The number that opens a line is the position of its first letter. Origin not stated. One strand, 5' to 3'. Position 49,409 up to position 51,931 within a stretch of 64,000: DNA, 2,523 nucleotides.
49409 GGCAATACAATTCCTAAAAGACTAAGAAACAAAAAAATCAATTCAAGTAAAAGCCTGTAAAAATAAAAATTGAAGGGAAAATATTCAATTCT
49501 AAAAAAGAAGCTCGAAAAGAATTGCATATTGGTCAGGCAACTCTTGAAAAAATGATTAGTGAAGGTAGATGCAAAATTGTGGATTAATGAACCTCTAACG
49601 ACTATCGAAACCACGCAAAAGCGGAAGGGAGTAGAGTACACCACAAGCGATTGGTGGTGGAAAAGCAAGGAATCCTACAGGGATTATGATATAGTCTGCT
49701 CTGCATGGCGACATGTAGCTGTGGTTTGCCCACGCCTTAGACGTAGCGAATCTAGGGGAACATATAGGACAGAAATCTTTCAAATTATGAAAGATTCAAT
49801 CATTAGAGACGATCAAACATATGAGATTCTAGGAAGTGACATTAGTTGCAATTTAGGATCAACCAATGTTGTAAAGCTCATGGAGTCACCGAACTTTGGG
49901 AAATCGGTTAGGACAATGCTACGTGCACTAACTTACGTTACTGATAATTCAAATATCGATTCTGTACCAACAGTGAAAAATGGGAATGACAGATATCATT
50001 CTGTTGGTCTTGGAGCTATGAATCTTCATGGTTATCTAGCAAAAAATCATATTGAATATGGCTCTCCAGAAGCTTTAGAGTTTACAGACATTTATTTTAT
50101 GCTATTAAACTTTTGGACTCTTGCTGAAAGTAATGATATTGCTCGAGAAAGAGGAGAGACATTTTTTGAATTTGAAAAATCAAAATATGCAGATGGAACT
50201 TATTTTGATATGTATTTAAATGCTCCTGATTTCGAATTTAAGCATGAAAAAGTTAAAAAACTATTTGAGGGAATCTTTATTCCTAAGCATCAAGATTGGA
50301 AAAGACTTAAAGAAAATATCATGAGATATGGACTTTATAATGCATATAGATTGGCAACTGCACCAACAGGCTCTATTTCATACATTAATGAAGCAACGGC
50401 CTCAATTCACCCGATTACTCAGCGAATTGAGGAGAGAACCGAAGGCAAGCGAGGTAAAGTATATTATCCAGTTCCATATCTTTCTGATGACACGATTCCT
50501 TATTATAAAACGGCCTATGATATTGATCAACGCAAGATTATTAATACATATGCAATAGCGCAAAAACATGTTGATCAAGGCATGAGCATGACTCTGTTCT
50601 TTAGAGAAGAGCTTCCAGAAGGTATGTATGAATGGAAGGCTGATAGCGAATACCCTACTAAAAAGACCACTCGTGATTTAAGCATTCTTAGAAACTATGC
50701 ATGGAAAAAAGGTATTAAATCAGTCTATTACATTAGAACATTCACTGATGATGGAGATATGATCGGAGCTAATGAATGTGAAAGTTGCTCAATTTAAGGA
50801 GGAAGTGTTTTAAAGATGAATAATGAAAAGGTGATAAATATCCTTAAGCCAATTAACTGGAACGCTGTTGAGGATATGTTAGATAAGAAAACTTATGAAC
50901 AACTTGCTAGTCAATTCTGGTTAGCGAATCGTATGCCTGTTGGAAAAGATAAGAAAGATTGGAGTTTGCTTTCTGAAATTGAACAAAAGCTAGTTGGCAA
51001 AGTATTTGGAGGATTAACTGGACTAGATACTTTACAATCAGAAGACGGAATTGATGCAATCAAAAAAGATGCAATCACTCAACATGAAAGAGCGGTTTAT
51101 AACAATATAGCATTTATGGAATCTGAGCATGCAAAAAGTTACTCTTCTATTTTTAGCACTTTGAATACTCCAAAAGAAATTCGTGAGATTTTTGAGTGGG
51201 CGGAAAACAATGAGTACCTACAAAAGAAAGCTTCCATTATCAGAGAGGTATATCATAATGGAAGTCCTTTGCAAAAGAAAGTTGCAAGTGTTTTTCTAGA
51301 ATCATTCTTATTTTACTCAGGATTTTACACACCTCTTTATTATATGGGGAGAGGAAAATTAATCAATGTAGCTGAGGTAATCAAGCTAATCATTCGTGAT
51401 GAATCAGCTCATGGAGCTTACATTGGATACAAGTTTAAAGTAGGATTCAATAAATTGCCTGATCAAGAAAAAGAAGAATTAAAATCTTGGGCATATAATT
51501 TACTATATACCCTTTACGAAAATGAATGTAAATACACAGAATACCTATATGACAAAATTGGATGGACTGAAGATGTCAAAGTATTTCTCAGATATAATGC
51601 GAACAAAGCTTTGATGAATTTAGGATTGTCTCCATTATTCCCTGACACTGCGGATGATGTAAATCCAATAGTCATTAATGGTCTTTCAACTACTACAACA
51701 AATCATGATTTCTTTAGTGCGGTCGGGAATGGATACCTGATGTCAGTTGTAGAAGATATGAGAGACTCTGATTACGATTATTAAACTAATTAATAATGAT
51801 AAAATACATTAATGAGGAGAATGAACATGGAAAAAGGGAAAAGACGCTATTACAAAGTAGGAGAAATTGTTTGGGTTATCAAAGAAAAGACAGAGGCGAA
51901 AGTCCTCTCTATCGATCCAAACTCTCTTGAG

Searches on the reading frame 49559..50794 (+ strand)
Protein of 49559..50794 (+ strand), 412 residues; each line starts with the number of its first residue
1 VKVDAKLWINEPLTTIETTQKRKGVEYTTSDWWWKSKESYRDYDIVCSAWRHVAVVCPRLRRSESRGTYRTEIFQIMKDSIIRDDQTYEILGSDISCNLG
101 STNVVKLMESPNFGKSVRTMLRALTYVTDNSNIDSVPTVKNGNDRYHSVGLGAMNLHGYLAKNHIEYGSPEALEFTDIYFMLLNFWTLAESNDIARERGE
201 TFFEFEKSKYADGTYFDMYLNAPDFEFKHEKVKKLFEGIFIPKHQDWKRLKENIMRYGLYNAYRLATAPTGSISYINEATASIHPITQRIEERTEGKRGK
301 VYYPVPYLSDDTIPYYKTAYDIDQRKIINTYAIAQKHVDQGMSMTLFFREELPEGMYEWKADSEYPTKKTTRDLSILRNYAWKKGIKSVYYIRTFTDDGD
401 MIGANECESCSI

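Call 59: search_protein_families(library=pfam, proteins=[window:49559-50794:+], max_evalue=0.001)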
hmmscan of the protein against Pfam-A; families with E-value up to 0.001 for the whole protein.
window:49559-50794:+ (412 aa): 1 family
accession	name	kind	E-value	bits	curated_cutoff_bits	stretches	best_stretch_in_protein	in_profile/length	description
PF02867.20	Ribonuc_red_lgC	-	1.9e-79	268.1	23.9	1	71-392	213-523/523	Ribonucleotide reductase, barrel domain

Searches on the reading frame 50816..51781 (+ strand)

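Call 59: search_protein_families(library=pfam, proteins=[window:50816-51781:+], max_evalue=0.001)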
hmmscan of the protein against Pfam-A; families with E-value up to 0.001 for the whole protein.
window:50816-51781:+ (322 aa): 1 family
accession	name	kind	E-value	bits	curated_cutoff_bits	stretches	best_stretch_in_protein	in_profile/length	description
PF00268.27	Ribonuc_red_sm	-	7.2e-87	291.8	33.6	1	13-284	2-281/281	Ribonucleotide reductase, small chain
